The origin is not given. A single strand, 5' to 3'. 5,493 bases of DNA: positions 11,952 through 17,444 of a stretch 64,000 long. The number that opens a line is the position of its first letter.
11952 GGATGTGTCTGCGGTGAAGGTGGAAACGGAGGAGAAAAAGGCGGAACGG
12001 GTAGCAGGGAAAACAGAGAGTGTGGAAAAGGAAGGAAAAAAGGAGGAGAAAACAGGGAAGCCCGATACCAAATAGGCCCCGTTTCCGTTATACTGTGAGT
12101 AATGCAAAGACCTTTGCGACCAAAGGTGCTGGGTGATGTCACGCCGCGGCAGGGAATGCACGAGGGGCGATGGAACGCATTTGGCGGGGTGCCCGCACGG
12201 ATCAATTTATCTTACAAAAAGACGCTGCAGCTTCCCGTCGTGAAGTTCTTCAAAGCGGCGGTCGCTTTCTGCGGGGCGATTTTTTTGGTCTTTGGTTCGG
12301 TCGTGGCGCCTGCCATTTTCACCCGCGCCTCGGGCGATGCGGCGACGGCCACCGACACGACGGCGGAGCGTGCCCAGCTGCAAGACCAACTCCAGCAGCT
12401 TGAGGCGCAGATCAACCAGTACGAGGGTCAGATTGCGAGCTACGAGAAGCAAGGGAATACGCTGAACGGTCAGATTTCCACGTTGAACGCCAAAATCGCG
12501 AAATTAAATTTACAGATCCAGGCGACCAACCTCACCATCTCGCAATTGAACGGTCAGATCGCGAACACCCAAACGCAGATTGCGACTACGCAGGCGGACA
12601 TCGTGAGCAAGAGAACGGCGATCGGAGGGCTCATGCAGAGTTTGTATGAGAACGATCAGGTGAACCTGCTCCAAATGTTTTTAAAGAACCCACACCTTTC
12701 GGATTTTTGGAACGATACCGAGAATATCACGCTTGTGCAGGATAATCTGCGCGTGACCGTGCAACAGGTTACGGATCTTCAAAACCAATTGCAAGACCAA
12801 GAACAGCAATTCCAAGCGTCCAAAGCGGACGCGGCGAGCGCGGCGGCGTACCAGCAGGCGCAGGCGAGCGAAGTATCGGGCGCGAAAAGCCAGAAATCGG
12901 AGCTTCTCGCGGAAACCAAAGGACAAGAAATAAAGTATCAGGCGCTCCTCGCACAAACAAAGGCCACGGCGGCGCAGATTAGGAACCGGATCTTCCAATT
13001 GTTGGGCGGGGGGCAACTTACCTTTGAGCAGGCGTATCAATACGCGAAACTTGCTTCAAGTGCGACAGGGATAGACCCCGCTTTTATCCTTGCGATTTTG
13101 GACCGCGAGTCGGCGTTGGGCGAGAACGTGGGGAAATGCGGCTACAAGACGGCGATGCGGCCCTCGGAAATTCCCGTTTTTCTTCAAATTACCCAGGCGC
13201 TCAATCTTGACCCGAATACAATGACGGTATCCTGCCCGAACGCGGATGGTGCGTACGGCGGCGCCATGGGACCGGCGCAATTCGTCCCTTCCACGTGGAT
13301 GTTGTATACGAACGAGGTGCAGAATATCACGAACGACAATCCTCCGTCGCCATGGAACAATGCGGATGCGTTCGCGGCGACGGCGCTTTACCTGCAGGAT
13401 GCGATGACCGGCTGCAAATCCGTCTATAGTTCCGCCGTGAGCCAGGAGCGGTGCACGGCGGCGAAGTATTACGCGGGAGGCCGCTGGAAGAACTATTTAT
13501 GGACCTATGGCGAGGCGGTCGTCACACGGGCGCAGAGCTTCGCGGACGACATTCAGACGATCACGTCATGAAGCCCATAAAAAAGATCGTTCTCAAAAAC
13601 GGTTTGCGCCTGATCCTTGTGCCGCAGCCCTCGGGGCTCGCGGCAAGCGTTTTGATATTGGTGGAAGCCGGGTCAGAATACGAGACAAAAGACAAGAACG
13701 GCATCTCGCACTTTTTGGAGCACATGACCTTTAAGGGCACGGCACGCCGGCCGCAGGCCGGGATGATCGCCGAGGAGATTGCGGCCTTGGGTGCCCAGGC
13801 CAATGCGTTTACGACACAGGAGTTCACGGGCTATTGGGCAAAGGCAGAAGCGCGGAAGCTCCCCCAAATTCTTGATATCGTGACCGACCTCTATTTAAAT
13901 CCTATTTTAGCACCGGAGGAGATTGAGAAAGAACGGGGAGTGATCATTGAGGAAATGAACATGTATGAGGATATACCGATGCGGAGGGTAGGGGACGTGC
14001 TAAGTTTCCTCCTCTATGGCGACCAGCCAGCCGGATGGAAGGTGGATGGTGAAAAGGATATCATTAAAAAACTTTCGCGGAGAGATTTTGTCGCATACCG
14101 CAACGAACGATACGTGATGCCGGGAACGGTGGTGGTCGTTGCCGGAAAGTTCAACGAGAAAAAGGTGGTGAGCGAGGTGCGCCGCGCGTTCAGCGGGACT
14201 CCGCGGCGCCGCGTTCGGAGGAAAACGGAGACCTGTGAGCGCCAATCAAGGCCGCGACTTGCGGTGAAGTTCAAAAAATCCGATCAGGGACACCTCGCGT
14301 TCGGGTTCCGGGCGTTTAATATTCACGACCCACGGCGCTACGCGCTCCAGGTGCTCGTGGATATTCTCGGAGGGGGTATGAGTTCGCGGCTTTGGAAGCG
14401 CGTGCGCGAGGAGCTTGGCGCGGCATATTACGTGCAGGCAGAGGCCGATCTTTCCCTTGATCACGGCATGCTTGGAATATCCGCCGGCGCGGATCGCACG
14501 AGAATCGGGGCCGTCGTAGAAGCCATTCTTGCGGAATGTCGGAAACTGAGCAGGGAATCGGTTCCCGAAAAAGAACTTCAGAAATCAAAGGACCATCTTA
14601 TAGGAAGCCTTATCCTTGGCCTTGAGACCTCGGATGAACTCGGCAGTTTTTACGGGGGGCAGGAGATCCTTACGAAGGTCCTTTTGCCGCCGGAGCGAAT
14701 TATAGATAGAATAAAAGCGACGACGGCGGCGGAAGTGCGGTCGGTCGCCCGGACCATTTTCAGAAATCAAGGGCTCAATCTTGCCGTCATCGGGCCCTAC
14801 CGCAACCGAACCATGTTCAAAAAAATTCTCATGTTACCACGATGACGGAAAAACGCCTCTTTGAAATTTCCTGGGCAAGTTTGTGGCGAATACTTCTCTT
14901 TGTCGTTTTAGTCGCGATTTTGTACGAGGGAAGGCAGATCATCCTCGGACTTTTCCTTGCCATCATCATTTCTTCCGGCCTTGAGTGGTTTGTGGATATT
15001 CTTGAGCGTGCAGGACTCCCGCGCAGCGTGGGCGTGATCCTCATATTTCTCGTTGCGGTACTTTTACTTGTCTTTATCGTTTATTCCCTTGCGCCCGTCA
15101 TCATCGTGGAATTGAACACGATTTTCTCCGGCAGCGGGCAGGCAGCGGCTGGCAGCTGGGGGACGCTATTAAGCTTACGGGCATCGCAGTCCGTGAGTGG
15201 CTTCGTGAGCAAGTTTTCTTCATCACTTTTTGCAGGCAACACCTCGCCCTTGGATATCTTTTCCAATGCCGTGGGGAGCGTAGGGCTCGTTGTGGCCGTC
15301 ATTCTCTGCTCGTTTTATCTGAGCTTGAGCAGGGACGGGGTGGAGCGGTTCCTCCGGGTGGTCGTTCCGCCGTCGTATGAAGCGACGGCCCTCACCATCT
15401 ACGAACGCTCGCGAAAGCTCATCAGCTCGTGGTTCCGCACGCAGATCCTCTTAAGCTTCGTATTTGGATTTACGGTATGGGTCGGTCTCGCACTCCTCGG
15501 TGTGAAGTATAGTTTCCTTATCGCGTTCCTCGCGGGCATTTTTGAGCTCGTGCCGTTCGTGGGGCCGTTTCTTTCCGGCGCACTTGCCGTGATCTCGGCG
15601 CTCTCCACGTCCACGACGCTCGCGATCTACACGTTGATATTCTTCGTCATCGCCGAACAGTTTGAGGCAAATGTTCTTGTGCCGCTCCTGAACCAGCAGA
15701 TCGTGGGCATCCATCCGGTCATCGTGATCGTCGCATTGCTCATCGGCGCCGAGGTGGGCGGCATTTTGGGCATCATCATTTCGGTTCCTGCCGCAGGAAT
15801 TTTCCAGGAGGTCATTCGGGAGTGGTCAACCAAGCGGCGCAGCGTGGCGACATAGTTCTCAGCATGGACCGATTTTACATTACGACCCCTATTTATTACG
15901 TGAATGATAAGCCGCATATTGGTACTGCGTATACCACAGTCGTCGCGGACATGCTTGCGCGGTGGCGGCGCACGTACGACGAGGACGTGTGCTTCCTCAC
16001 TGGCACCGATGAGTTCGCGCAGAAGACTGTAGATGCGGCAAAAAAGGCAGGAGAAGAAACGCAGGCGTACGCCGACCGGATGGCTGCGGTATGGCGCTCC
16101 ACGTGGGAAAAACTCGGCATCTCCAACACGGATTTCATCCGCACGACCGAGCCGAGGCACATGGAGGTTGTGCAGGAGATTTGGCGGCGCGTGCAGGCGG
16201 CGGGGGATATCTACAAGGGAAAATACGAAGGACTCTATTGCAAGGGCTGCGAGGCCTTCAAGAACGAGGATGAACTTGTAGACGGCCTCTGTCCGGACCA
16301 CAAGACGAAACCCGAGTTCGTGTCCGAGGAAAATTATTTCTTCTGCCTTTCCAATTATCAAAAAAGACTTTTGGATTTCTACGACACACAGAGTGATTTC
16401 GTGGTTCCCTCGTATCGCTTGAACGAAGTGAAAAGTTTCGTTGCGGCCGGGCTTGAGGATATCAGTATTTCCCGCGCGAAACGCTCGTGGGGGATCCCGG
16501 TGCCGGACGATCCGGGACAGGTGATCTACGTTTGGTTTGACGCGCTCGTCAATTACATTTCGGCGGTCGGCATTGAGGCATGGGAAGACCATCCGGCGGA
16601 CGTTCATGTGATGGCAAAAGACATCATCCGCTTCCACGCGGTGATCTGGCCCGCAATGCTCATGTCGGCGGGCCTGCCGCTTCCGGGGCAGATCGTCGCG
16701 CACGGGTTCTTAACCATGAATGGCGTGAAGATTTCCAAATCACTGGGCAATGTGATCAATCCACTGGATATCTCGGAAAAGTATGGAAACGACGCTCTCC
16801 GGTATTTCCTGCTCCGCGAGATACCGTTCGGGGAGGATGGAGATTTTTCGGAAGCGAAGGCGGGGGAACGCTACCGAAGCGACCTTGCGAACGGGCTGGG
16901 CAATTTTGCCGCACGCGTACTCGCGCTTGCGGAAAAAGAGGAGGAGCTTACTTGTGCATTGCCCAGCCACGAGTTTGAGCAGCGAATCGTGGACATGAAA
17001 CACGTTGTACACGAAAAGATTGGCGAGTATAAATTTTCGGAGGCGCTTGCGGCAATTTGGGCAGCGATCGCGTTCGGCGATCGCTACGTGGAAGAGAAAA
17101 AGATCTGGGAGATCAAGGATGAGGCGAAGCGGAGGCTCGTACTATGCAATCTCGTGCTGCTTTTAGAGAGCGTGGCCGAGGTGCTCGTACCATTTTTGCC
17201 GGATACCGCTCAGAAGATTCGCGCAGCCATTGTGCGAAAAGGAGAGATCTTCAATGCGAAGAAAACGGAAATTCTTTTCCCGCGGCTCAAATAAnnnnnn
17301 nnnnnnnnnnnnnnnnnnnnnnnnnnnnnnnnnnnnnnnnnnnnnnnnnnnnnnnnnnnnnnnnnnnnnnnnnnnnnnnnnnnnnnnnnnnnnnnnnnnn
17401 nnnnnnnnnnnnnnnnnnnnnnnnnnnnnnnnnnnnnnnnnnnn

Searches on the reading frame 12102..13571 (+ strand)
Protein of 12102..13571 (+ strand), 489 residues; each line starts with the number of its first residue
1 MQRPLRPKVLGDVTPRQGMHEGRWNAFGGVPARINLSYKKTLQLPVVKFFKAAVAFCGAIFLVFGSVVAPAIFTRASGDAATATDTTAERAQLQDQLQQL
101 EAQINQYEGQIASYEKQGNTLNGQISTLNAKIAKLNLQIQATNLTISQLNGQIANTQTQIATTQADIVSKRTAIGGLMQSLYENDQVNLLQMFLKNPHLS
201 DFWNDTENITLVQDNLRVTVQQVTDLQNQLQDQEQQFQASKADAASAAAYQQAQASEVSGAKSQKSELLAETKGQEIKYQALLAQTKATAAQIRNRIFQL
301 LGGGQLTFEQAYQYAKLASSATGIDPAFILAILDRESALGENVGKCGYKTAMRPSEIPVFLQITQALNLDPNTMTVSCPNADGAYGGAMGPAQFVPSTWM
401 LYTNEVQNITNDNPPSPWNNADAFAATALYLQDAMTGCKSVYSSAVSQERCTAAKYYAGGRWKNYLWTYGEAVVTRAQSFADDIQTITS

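Call 80: search_protein_families(library=pfam, proteins=[window:12102-13571:+], max_evalue=0.0001)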
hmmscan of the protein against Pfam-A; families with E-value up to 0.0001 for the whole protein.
window:12102-13571:+ (489 aa): 3 families
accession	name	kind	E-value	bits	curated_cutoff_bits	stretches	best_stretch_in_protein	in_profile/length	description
PF13406.11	SLT_2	-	2.5e-11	43.8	24.3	1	250-433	10-198/292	Transglycosylase SLT domain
PF08614.16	ATG16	-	5.7e-05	23.8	33.7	1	83-173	62-152/200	Autophagy protein 16 (ATG16)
PF11932.13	DUF3450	-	5.7e-05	23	32.6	1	73-157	14-92/241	Protein of unknown function (DUF3450)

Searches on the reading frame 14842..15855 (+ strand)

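Call 80: search_protein_families(library=pfam, proteins=[window:14842-15855:+], max_evalue=0.0001)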
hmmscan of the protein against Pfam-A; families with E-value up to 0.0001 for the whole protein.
window:14842-15855:+ (337 aa): 1 family
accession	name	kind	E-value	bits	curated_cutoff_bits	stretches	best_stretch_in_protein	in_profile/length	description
PF01594.21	AI-2E_transport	-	2.8e-51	175.1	34.3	1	15-328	2-326/327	AI-2E family transporter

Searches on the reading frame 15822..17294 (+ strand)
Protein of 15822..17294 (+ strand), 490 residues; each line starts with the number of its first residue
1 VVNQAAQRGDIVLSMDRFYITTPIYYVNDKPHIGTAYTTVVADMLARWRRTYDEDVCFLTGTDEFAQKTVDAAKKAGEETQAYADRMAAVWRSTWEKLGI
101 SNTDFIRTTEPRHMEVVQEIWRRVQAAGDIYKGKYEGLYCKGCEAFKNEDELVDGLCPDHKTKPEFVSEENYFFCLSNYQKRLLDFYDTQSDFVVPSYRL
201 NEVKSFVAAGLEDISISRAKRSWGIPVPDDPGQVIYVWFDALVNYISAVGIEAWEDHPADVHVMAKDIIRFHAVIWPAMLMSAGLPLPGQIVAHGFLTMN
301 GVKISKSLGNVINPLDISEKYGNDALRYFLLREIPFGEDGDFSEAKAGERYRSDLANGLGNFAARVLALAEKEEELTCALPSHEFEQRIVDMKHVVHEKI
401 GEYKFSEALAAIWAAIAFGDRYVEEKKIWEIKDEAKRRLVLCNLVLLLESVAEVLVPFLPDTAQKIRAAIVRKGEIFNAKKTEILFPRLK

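Call 80: search_protein_families(library=pfam, proteins=[window:15822-17294:+], max_evalue=0.0001)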
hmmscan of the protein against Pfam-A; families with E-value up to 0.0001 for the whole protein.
window:15822-17294:+ (490 aa): 5 families
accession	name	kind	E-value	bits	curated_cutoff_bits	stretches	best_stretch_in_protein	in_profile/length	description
PF09334.17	tRNA-synt_1g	-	2.2e-101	339.9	20.1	2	161-367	173-391/391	tRNA synthetases class I (M)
PF00133.28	tRNA-synt_1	-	1.9e-26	93.2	22.7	2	16-228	23-244/414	tRNA synthetases class I (I, L, M and V)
PF01406.26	tRNA-synt_1e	-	2.6e-14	53.7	27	1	27-131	19-122/301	tRNA synthetases class I (C) catalytic domain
PF08264.19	Anticodon_1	-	1.4e-05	25.5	25.1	1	392-479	11-102/148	Anticodon-binding domain of tRNA ligase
PF19303.5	Anticodon_3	-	5.2e-05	23.6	23.5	0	384-477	17-108/152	Anticodon binding domain of methionyl tRNA ligase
